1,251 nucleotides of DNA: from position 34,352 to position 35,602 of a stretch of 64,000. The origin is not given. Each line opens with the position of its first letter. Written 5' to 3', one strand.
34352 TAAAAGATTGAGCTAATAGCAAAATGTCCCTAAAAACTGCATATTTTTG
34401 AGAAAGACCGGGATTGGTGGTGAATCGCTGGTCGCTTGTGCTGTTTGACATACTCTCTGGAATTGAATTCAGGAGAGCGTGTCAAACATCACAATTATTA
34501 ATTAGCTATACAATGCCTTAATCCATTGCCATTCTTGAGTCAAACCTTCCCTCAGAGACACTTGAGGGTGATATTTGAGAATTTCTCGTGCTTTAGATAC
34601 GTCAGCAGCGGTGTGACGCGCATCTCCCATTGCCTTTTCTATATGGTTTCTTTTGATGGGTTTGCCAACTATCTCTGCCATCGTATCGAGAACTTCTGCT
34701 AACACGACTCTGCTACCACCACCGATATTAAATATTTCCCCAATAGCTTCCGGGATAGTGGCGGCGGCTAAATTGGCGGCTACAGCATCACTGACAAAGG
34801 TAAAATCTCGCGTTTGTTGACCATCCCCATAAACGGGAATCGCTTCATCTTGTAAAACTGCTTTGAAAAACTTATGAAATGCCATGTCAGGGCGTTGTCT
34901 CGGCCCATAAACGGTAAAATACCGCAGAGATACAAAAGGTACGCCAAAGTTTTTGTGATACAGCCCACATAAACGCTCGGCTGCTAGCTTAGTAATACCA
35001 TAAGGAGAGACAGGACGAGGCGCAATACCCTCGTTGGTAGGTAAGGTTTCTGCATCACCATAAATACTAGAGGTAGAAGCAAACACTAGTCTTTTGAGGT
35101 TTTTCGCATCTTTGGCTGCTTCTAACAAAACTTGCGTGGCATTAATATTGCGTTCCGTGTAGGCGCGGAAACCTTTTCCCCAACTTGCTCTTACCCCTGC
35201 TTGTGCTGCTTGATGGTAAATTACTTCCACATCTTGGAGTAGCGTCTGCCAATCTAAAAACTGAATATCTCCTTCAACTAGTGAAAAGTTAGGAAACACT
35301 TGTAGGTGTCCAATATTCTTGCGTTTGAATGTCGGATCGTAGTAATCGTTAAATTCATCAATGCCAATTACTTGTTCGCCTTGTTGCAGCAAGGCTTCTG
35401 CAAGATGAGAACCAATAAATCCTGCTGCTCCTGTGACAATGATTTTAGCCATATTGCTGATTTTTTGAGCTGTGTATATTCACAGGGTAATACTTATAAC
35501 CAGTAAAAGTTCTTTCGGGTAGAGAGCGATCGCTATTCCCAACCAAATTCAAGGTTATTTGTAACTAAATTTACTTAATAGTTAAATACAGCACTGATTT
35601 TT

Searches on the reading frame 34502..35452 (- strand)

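Call 7: search_protein_families(library=pfam, proteins=[window:34502-35452:-], max_evalue=0.001)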
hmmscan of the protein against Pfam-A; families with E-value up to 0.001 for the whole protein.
window:34502-35452:- (316 aa): 7 families
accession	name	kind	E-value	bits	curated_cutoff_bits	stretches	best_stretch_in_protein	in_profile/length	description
PF01370.27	Epimerase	-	1.8e-57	195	20.9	1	4-244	1-240/240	NAD dependent epimerase/dehydratase family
PF16363.11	GDP_Man_Dehyd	-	2.1e-52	179.1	27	1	5-305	1-330/332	GDP-mannose 4,6 dehydratase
PF01073.25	3Beta_HSD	-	1.1e-15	57.9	22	1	5-231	1-229/280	3-beta hydroxysteroid dehydrogenase/isomerase family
PF07993.18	NAD_binding_4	-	9e-15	55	20.1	1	67-184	81-210/258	Male sterility protein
PF02719.21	Polysacc_synt_2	-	5.2e-12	46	20.2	1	4-275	1-260/293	Polysaccharide biosynthesis protein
PF04321.23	RmlD_sub_bind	-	1.6e-08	34.4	27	1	3-210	2-178/287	RmlD substrate binding domain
PF13460.12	NAD_binding_10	-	9.5e-05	22.8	27.2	1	8-160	1-129/184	NAD(P)H-binding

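Call 29: search_protein_families(library=ncbifam, proteins=[window:34502-35452:-], max_evalue=0.00001)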
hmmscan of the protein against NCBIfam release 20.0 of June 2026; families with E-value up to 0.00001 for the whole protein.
window:34502-35452:- (316 aa): 26 families (the best 25 are shown)
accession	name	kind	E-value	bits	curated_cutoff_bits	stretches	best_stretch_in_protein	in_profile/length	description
TIGR04180.1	EDH_00030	hypoth_equivalog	9.2e-49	166.1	475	1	4-298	1-296/297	NAD-dependent 4,6-dehydratase LegB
NF011728.1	PRK15181.1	equivalog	3.4e-45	154.6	760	1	4-311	18-337/348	Vi polysaccharide biosynthesis UDP-N-acetylglucosaminuronic acid C-4 epimerase TviC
TIGR01181.1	dTDP_gluc_dehyt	equivalog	3.6e-45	154.4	365.1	1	3-311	1-311/321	dTDP-glucose 4,6-dehydratase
TIGR01179.1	galE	equivalog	6.7e-45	153.3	262.3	1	3-312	1-326/332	UDP-glucose 4-epimerase GalE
TIGR02197.1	heptose_epim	equivalog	1.1e-34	120.1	274.6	1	4-312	1-314/316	ADP-glyceromanno-heptose 6-epimerase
NF007956.0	PRK10675.1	subfamily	4.1e-27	95.2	394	1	3-311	2-329/338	UDP-glucose 4-epimerase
NF007582.0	PRK10217.1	equivalog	8.7e-25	87.5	698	1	1-310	1-330/355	dTDP-glucose 4,6-dehydratase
NF007490.0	PRK10084.1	subfamily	4.3e-24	85.2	649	1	3-311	2-334/361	dTDP-glucose 4,6-dehydratase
TIGR03466.1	HpnA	hypoth_equivalog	6.7e-20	71.2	367.65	1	3-299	2-281/327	hopanoid-associated sugar epimerase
NF043036.1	ErythonDh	equivalog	2e-19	69.9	325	1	3-266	2-270/321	D-erythronate dehydrogenase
NF042422.1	oxyalk_red_OleD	equivalog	1.1e-18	67.8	580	1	3-272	2-260/329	2-alkyl-3-oxoalkanoate reductase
NF047922.1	GDPFucSynFcl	equivalog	8.4e-18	64.9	500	1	77-311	56-301/308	GDP-L-fucose synthase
NF042423.1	oxyalk_red_Shew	equivalog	9.3e-18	64.4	580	1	2-261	9-256/331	2-alkyl-3-oxoalkanoate reductase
TIGR01746.1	Thioester-redct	subfamily_domain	2.1e-17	63.4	213.35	1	3-273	1-291/371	thioester reductase domain-containing protein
NF008360.0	PRK11150.1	equivalog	3.4e-17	62.6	452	1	4-311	2-306/310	ADP-glyceromanno-heptose 6-epimerase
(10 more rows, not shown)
